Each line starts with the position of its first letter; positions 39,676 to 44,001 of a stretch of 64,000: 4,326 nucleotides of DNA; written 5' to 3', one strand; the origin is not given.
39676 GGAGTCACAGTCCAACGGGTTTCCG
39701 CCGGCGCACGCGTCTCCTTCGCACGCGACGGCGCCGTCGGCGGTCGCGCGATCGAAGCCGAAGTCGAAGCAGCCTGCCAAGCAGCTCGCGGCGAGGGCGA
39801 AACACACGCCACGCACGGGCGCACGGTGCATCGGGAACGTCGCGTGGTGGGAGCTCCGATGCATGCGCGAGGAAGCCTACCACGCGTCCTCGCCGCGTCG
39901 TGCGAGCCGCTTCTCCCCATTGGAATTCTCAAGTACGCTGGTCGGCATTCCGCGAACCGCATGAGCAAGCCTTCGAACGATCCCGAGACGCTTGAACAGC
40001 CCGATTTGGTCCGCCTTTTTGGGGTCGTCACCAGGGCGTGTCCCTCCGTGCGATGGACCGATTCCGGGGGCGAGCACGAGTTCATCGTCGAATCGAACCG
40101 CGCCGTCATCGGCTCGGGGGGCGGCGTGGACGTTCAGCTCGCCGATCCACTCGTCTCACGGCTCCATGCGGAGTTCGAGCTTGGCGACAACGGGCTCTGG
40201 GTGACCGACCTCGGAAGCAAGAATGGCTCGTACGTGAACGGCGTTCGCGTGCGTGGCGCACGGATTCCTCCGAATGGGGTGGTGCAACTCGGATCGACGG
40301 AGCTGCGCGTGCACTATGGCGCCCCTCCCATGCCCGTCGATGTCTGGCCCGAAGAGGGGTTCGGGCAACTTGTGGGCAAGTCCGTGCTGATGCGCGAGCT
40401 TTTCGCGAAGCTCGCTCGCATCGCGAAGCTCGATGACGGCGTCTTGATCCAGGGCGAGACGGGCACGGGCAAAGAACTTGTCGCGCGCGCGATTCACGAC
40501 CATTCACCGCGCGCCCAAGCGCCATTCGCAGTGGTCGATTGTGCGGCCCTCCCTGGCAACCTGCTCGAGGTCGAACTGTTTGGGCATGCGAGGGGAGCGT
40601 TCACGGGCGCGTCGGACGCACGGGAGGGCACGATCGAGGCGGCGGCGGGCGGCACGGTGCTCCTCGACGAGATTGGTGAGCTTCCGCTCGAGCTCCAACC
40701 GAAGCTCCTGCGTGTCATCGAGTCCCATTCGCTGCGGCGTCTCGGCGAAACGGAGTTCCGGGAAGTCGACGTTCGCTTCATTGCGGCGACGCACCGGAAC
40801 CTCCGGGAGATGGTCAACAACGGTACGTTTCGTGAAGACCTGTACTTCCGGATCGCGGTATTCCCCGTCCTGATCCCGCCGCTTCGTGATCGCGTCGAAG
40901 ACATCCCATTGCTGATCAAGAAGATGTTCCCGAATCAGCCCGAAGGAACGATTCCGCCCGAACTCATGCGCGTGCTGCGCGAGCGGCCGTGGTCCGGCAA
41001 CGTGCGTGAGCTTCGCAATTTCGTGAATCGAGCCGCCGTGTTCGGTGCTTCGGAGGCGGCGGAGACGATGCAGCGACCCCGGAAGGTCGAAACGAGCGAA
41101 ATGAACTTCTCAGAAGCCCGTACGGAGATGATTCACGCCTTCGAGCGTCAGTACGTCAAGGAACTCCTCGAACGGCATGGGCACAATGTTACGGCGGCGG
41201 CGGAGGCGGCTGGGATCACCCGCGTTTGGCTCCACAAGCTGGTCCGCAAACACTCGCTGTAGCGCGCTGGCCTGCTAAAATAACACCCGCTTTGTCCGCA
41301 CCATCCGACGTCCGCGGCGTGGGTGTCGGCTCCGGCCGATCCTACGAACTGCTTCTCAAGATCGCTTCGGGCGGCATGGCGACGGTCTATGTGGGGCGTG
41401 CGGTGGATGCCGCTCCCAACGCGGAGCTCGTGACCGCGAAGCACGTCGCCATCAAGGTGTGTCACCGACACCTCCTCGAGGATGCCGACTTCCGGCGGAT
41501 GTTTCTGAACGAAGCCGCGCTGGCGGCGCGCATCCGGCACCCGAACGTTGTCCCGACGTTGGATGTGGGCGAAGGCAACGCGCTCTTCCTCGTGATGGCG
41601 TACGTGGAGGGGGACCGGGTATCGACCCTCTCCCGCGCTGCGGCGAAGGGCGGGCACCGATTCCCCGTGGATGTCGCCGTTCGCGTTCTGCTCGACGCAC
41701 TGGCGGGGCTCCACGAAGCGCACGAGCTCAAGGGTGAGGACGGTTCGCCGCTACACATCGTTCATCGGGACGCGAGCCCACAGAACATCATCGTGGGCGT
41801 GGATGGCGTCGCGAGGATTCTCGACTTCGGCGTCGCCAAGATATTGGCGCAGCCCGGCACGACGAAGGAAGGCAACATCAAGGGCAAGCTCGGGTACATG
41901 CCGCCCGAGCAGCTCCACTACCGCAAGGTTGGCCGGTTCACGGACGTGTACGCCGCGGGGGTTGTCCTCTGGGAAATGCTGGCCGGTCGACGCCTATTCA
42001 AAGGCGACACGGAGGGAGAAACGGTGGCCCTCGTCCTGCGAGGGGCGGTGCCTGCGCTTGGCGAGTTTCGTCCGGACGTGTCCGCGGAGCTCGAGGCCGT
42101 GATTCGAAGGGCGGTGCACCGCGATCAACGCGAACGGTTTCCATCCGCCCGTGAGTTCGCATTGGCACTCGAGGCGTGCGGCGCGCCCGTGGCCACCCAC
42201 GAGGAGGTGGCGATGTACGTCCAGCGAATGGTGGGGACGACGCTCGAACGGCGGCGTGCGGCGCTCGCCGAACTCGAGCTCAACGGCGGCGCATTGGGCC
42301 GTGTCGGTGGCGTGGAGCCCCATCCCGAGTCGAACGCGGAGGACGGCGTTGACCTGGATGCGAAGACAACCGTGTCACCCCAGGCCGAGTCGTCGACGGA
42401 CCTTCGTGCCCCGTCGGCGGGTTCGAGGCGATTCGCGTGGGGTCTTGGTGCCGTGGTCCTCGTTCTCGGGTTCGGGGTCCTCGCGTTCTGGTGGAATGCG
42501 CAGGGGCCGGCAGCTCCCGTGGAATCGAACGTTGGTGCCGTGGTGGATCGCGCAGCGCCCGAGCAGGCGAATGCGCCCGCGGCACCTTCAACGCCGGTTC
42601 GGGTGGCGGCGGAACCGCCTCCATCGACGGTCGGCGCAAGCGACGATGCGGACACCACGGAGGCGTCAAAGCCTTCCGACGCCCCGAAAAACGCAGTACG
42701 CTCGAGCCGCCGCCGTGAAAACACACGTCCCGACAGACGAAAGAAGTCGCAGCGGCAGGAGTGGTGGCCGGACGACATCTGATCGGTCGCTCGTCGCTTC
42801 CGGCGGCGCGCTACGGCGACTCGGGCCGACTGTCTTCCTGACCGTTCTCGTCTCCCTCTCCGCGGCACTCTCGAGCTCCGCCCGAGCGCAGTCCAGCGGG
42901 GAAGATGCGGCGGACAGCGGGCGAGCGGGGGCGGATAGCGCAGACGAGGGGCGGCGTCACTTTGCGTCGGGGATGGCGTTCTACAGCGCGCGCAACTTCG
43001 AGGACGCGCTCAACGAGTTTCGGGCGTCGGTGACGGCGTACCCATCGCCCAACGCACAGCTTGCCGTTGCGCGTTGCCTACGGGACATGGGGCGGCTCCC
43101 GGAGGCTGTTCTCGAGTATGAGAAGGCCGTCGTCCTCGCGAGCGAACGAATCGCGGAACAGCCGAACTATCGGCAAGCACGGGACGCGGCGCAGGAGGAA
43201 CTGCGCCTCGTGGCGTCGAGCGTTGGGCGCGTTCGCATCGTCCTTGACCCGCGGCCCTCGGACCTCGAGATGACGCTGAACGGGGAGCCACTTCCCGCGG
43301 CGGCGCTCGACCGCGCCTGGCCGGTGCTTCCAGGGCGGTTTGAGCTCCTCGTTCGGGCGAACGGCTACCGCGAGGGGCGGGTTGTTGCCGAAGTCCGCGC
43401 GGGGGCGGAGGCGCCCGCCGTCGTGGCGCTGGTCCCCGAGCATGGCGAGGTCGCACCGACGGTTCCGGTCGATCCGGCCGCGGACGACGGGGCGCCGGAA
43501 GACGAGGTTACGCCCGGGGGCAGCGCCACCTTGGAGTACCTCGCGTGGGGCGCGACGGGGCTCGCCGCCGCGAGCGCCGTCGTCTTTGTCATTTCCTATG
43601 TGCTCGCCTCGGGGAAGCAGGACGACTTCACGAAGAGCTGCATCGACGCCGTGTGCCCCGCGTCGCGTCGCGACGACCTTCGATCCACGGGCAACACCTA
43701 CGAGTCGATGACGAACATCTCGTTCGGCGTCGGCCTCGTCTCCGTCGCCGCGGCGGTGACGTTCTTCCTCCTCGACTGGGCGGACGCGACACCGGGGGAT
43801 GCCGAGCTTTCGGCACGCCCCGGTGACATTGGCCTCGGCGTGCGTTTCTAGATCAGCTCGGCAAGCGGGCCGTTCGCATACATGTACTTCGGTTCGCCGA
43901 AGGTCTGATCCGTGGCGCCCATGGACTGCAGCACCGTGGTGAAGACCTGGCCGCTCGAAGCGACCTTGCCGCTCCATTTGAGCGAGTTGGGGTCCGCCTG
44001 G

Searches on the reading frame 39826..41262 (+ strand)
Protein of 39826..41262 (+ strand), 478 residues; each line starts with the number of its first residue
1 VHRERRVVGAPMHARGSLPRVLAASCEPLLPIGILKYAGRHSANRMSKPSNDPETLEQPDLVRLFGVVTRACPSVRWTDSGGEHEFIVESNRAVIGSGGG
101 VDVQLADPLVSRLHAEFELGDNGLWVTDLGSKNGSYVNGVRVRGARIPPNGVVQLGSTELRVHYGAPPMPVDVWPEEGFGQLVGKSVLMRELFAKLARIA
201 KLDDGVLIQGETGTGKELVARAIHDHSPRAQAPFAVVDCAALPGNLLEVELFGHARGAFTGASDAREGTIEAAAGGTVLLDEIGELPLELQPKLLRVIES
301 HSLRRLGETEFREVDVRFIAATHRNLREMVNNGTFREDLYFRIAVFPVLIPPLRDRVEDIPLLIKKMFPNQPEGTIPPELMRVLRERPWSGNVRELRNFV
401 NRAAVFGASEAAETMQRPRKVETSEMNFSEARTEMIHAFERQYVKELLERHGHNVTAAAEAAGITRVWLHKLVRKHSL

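Call 5: search_protein_families(library=pfam, proteins=[window:39826-41262:+], max_evalue=0.01)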
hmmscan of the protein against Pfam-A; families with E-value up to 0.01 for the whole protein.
window:39826-41262:+ (478 aa): 10 families
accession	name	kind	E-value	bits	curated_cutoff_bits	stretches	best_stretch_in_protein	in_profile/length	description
PF00158.32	Sigma54_activat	-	1.4e-65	220.5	20.2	1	182-348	1-167/168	Sigma-54 interaction domain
PF14532.12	Sigma54_activ_2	-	1e-20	74.8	25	1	183-353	1-138/138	Sigma-54 interaction domain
PF00498.31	FHA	-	5.6e-15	56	20.7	1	94-156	2-67/67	FHA domain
PF16697.10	Yop-YscD_cpl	-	2.2e-13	50.7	33.2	1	85-162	11-90/94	Inner membrane component of T3SS, cytoplasmic domain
PF25601.1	AAA_lid_14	-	1e-11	44.9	27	1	354-423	1-76/87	AAA+ ATPase lid domain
PF07728.20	AAA_5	-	3.4e-05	24.3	22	1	205-325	1-124/139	AAA domain (dynein-related subfamily)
PF02954.25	HTH_8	-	3.5e-05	23.9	22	1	439-469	5-35/42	Bacterial regulatory protein, Fis family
PF07724.20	AAA_2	-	0.0005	20.6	27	1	206-331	6-132/166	AAA domain (Cdc48 subfamily)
PF13191.12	AAA_16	-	0.0015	19.5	32.6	1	181-301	1-123/167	AAA ATPase domain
PF00004.35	AAA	-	0.0059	17.5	21.2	0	206-324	1-110/131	ATPase family associated with various cellular activities (AAA)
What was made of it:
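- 39961..41262 (+): FHA-type bacterial enhancer-binding protein: FHA domain, AAA+ sigma-54 interaction domain (Walker A GETGTGK, GAFTGA, Walker B DEIG) and HTH_8. Pfam (call 5).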

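Call 17: find_homologous_proteins(query=window:39961-41262:+, max_evalue=1e-30)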
Query window:39961-41262:+ (433 aa): 8000 proteins with E <= 1e-30 among 8000 candidates; the best 120 are listed.
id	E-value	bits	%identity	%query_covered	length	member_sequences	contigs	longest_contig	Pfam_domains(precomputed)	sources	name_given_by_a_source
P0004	7.4e-165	567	100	59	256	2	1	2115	PF00158.33,PF00498.32,PF16697.11,PF14532.13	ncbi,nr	ncbi:MAG: sigma 54-interacting transcriptional regulator, partial [Myxococcales bacterium]|nr:sigma 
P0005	1.8e-162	559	58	100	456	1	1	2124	PF00158.33,PF00498.32,PF25601.2,PF02954.26,PF16697.11,PF14532.13,PF07728.21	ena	-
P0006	1.6e-161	556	58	100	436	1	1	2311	PF00158.33,PF07724.21,PF00498.32,PF25601.2,PF16697.11,PF14532.13,PF07728.21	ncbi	-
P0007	8.7e-155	534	57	100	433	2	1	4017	PF00158.33,PF00498.32,PF25601.2,PF16697.11,PF14532.13,PF07728.21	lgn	-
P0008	6.3e-150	518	58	95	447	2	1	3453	PF00158.33,PF00498.32,PF25601.2,PF16697.11,PF14532.13,PF07728.21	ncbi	-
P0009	1.0e-148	514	56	99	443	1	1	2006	PF00158.33,PF00498.32,PF25601.2,PF16697.11,PF14532.13,PF07728.21,PF13191.13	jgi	-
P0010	1.3e-148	513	57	95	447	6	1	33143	PF00158.33,PF00498.32,PF25601.2,PF16697.11,PF14532.13,PF07728.21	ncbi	-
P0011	1.8e-148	513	58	94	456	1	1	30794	PF00158.33,PF00498.32,PF25601.2,PF16697.11,PF14532.13,PF07728.21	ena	-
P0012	1.7e-147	510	56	98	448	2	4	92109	PF00158.33,PF00498.32,PF25601.2,PF16697.11,PF14532.13,PF07728.21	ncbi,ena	-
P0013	7.1e-147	508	56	95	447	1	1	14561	PF00158.33,PF00498.32,PF25601.2,PF16697.11,PF14532.13,PF07728.21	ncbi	-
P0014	7.1e-147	508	57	94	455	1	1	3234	PF00158.33,PF00498.32,PF25601.2,PF16697.11,PF14532.13,PF07728.21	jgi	jgi:transcriptional regulator with PAS, ATPase and Fis domain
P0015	1.8e-146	506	58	93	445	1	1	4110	PF00158.33,PF00498.32,PF25601.2,PF16697.11,PF14532.13,PF13191.13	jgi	jgi:two-component system response regulator GlrR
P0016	1.9e-145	503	56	98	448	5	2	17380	PF00158.33,PF00498.32,PF25601.2,PF16697.11,PF14532.13,PF07728.21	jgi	jgi:transcriptional regulator with GAF, ATPase, and Fis domain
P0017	3.2e-145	502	58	95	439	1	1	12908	PF00158.33,PF00498.32,PF25601.2,PF16697.11,PF14532.13,PF07728.21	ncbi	ncbi:MAG: sigma 54-interacting transcriptional regulator [Polyangiales bacterium]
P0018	3.2e-145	502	57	95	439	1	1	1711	PF00158.33,PF00498.32,PF25601.2,PF16697.11,PF14532.13,PF07728.21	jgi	jgi:transcriptional regulator with GAF, ATPase, and Fis domain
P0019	4.8e-145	502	59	90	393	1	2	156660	PF00158.33,PF07724.21,PF00498.32,PF25601.2,PF02954.26,PF16697.11,PF14532.13,PF07728.21,PF13191.13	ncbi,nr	ncbi:MAG: sigma 54-interacting transcriptional regulator [Polyangiales bacterium]|nr:sigma 54-intera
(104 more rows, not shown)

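Call 20: find_encoding_contigs(protein=P0019, flank=6000, max_places=2)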
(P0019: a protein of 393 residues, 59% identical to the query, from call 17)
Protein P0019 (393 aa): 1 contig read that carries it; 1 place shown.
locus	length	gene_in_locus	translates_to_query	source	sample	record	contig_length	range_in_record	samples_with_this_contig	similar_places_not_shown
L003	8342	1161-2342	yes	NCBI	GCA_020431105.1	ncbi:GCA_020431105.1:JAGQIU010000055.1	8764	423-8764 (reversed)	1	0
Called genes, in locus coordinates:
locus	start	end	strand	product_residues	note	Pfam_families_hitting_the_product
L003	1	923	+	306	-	?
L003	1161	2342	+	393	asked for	PF00498:FHA, PF16697:Yop-YscD_cpl, PF00158:Sigma54_activat, PF13191:AAA_16 (weak), PF14532:Sigma54_activ_2, PF07724:AAA_2 (weak), PF07728:AAA_5, PF25601:AAA_lid_14, +1 more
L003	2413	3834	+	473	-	PF00069:Pkinase, PF07714:PK_Tyr_Ser-Thr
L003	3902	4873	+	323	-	PF07719:TPR_2 (faint), PF13432:TPR_16 (weak)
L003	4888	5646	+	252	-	-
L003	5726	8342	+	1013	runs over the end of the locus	PF11617:Cu-binding_MopE (faint), PF02412:TSP_3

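Call 21: find_encoding_contigs(protein=P0010, flank=6000, max_places=2)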
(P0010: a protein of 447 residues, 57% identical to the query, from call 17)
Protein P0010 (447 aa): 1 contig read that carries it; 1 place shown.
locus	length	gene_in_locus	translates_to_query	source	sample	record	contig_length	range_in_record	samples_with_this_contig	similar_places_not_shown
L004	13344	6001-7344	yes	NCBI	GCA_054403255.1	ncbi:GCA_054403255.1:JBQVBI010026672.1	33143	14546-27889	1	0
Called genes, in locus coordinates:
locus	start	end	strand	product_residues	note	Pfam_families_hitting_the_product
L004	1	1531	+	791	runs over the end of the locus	PF02737:3HCDH_N, PF00725:3HCDH, PF00378:ECH_1, PF16113:ECH_2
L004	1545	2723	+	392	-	PF00108:Thiolase_N, PF02803:Thiolase_C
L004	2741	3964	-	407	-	PF23543:DUF6688_C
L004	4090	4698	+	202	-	PF13521:AAA_28 (weak), PF02223:Thymidylate_kin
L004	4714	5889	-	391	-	PF00072:Response_reg, PF00563:EAL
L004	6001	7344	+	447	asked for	PF16697:Yop-YscD_cpl, PF00498:FHA, PF00158:Sigma54_activat, PF14532:Sigma54_activ_2, PF07728:AAA_5 (weak), PF25601:AAA_lid_14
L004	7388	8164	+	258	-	PF06778:Chlor_dismutase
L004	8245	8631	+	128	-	PF04391:DUF533, PF05099:TerB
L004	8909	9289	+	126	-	-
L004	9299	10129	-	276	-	-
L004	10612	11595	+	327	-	PF01757:Acyl_transf_3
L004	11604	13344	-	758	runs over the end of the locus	PF01663:Phosphodiest (faint), PF00884:Sulfatase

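Call 22: find_encoding_contigs(protein=P0011, flank=6000, max_places=2)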
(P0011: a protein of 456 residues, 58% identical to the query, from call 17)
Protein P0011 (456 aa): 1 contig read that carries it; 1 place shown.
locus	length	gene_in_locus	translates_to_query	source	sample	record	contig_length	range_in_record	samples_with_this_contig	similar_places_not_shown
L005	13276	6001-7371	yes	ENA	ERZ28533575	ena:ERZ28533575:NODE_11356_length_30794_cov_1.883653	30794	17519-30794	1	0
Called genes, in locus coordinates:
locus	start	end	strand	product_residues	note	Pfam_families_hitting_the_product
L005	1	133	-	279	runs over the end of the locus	PF00691:OmpA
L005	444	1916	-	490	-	PF00722:Glyco_hydro_16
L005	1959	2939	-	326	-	-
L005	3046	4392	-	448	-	PF00069:Pkinase, PF07714:PK_Tyr_Ser-Thr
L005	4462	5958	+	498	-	-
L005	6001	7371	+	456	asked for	PF00498:FHA, PF16697:Yop-YscD_cpl, PF00158:Sigma54_activat, PF14532:Sigma54_activ_2, PF07728:AAA_5 (weak), PF25601:AAA_lid_14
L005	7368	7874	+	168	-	-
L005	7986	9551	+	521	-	-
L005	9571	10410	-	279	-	PF04072:LCM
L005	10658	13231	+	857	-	-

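Call 55: find_encoding_contigs(protein=P0007, flank=5000, max_places=2)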
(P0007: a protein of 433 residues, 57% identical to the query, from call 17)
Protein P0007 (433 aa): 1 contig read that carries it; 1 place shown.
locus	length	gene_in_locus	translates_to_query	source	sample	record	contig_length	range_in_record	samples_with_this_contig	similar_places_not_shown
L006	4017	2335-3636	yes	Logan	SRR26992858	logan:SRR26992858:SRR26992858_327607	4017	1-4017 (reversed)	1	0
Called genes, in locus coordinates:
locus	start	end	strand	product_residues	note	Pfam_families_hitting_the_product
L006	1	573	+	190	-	?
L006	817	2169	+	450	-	-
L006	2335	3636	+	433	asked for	PF16697:Yop-YscD_cpl, PF00498:FHA, PF00158:Sigma54_activat, PF14532:Sigma54_activ_2, PF07728:AAA_5 (weak), PF25601:AAA_lid_14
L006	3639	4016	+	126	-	?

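Call 56: find_encoding_contigs(protein=P0006, flank=5000, max_places=2)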
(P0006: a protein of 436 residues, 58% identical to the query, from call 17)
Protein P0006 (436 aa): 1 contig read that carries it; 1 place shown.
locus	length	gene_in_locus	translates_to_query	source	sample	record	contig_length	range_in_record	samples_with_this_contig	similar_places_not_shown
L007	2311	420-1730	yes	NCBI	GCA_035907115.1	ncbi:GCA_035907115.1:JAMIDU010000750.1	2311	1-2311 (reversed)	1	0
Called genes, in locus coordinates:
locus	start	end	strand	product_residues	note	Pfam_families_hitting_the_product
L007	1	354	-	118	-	?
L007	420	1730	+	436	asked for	PF16697:Yop-YscD_cpl, PF00498:FHA, PF00158:Sigma54_activat, PF14532:Sigma54_activ_2, PF07724:AAA_2 (weak), PF07728:AAA_5 (weak), PF25601:AAA_lid_14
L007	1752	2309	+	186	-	?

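Call 75: search_protein_families(library=ncbifam, proteins=[window:39961-41262:+], max_evalue=0.1)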
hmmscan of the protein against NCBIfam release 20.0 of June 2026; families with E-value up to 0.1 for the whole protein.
window:39961-41262:+ (433 aa): 40 families (the best 25 are shown)
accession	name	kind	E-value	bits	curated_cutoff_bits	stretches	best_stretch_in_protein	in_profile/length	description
NF003451.0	PRK05022.1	equivalog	1.1e-89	301.6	476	1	135-430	190-507/512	nitric oxide reductase transcriptional regulator NorR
TIGR01817.1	nifA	equivalog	9.2e-86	288.7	528.85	1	136-367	197-433/534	nif-specific transcriptional activator NifA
TIGR01818.1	ntrC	equivalog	6.6e-82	275.7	558.6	1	136-413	135-421/463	nitrogen regulation protein NR(I)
NF041552.1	TF_PrdR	equivalog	5.1e-81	272.7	795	1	131-426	263-571/577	sigma-54 dependent transcriptional regulator PrdR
NF008469.0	PRK11361.1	equivalog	5.1e-79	266.1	714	1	135-423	143-446/461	acetoacetate metabolism transcriptional regulator AtoC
TIGR02915.1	PEP_resp_reg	equivalog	1.2e-78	264.9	502.6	1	136-433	140-444/445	PEP-CTERM-box response regulator transcription factor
NF038308.1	RNA_repair_RtcR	equivalog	2e-78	264.6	650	1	137-389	182-449/530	RNA repair transcriptional activator RtcR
TIGR02329.1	propionate_PrpR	equivalog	2.5e-75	254.1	499.2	1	135-426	212-522/526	propionate catabolism operon regulatory protein PrpR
NF011958.0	PRK15429.1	equivalog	2.8e-75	254.3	830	1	132-367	376-617/692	formate hydrogenlyase transcriptional activator FlhA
NF011695.0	PRK15115.1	equivalog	1.2e-74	251.7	763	1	136-433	136-438/445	two-component system response regulator GlrR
NF011953.0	PRK15424.1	equivalog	1e-72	245.5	703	1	134-430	218-533/538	propionate catabolism operon regulatory protein PrpR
TIGR02974.1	phageshock_pspF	equivalog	4.8e-68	229.9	443.55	1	137-364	1-234/336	phage shock protein operon transcriptional activator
NF007689.0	PRK10365.1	equivalog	6.6e-68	229.5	760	1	137-424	141-435/441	sigma-54-dependent response regulator transcription factor ZraR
NF008176.1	PRK10923.1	equivalog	2.7e-67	227.4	620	1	134-403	137-414/469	nitrogen regulation protein NR(I)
NF050807.1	TransRegFlbDCaul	equivalog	3e-67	227.4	750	1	136-378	119-369/454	sigma-54-dependent transcriptional regulator FlbD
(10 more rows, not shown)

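Call 83: find_related_loci(query=A2, collection=metagenome_contigs, flank=8000)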
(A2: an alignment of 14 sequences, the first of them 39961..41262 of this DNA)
Query A2 (433 aa) in metagenome_contigs; peptide patterns used: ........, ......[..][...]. (x = any residue, [..] = any of these).
600 stretches matched a pattern (row limit reached: there are more); 598 encode a relative of the query (tblastn E <= 1e-3); the best 80 are kept; 80 distinct loci.
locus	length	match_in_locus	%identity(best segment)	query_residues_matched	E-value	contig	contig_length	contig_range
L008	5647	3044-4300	53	23-433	2e-135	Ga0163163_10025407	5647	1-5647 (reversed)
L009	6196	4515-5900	49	15-433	3e-128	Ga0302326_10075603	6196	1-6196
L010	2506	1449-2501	51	25-362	7e-114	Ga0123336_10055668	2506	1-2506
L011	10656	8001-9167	47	50-433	5e-103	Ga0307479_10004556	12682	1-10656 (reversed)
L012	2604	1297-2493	44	48-433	1e-103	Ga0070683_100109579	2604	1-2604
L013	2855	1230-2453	44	34-433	6e-102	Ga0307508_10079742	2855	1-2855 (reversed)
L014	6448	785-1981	44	34-428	4e-98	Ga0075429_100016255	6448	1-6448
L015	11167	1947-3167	44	43-433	9e-98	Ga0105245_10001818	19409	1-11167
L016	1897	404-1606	43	50-433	1e-103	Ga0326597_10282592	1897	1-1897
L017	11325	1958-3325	40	6-433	7e-98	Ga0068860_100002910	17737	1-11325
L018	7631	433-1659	44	36-431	1e-97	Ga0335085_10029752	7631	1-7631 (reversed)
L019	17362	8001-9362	38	1-433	2e-97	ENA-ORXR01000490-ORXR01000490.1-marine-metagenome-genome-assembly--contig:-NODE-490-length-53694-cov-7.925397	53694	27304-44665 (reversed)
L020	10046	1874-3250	41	4-433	3e-97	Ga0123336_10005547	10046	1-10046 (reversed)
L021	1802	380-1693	41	25-433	7e-103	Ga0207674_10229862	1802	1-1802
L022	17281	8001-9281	41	27-433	4e-96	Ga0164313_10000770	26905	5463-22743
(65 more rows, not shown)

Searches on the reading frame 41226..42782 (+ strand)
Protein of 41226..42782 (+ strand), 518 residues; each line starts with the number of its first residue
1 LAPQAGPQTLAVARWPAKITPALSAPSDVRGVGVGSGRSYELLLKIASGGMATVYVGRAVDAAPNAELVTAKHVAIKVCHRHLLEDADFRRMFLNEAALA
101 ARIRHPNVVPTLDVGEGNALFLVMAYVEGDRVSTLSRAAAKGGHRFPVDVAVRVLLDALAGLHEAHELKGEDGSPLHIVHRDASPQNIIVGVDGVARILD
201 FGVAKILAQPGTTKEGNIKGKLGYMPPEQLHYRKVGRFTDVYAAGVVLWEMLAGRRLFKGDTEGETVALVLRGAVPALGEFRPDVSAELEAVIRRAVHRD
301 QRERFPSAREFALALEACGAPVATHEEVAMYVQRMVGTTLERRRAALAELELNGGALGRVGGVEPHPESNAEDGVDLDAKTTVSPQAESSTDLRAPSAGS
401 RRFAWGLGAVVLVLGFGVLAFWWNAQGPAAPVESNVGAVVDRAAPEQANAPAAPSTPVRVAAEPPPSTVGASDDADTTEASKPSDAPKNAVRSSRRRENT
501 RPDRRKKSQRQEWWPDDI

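Call 5: search_protein_families(library=pfam, proteins=[window:41226-42782:+], max_evalue=0.01)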
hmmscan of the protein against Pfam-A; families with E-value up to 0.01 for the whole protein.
window:41226-42782:+ (518 aa): 3 families
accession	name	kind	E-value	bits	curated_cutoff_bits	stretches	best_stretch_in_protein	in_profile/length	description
PF00069.31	Pkinase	-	3.3e-31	109.1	31.7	1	45-305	6-252/263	Protein kinase domain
PF07714.23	PK_Tyr_Ser-Thr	-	1.4e-24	87.3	23.1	1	44-304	5-248/258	Protein tyrosine and serine/threonine kinase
PF03109.22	ABC1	-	0.0079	15.8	22.9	0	76-207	97-217/244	ABC1 atypical kinase-like domain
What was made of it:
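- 41226..42782 (+): Ser/Thr protein kinase with a C-terminal membrane segment; overlaps the end of the EBP gene. Pfam Pkinase, E = 3e-31 (call 5).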

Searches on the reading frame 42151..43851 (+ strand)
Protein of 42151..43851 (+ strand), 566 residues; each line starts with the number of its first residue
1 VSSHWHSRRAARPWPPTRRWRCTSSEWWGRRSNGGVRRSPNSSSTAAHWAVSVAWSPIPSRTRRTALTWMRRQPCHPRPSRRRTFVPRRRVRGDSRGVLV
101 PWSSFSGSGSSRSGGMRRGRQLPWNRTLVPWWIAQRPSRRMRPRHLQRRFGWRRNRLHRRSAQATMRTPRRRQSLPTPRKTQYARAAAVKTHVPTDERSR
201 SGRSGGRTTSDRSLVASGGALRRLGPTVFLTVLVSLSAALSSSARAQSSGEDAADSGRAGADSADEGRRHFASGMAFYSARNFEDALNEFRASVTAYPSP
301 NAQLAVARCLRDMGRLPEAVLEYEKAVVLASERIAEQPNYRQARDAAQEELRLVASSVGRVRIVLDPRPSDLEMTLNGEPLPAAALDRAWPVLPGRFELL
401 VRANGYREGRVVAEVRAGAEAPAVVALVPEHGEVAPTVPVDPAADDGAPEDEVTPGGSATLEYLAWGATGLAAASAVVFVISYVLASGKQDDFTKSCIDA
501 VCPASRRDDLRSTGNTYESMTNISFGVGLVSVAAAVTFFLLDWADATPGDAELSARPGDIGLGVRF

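Call 5: search_protein_families(library=pfam, proteins=[window:42151-43851:+], max_evalue=0.01)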
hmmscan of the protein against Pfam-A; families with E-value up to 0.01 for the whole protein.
window:42151-43851:+ (566 aa): 3 families
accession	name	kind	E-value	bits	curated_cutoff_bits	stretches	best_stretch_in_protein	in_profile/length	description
PF13432.12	TPR_16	-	1e-06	29.5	32.7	1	272-329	2-60/65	Tetratricopeptide repeat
PF07719.23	TPR_2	-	5e-05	23.5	27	0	302-330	3-31/34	Tetratricopeptide repeat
PF13428.12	TPR_14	-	0.0052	17.8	23.5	0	300-329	1-30/44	Tetratricopeptide repeat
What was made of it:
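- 42715..43851 (+): TPR protein with signal-like and C-terminal hydrophobic segments; third gene of the EBP operon. Pfam TPR_16 (call 5).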
